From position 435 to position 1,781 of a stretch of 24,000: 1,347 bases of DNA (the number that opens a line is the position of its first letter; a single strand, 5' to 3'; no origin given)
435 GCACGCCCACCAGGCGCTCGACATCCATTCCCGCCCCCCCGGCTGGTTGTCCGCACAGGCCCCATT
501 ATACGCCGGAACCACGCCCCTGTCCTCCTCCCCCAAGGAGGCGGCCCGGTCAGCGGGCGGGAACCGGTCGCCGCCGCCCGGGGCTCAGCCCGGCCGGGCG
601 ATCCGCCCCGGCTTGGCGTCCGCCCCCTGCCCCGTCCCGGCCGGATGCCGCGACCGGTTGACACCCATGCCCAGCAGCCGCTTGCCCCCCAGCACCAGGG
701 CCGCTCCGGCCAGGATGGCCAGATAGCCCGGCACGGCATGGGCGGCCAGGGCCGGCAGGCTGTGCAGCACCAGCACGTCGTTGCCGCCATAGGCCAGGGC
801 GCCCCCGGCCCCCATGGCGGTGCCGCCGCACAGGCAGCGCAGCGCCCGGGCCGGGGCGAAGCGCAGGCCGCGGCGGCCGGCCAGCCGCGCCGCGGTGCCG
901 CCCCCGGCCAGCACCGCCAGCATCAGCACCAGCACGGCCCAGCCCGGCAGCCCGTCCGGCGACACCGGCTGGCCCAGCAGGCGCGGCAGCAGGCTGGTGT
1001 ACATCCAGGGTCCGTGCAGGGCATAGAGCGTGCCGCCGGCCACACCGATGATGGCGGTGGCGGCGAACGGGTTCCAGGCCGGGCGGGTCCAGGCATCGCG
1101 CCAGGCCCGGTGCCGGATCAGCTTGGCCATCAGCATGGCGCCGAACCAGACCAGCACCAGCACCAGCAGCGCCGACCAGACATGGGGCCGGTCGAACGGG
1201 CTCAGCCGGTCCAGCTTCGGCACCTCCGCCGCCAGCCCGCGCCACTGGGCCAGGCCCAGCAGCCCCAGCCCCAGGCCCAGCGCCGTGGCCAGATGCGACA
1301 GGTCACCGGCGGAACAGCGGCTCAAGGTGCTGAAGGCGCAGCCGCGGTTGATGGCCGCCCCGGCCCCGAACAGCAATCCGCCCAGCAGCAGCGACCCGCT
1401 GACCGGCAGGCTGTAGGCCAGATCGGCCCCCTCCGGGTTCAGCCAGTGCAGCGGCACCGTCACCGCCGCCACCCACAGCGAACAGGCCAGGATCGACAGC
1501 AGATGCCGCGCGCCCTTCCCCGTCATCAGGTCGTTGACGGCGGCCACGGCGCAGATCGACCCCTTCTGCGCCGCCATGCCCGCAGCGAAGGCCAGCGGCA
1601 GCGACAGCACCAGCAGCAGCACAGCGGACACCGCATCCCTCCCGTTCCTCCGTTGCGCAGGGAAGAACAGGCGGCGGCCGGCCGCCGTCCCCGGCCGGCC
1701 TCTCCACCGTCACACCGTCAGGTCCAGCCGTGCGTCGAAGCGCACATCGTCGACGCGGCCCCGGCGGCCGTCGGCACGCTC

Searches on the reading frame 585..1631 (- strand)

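Call 67: search_protein_families(library=pfam, proteins=[window:585-1631:-], max_evalue=0.00001)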
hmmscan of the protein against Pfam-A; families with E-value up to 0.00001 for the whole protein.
window:585-1631:- (348 aa): 1 family
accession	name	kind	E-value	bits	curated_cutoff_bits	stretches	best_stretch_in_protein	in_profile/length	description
PF04143.19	Sulf_transp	-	7.4e-23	82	27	1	23-311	1-309/310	Sulphur transport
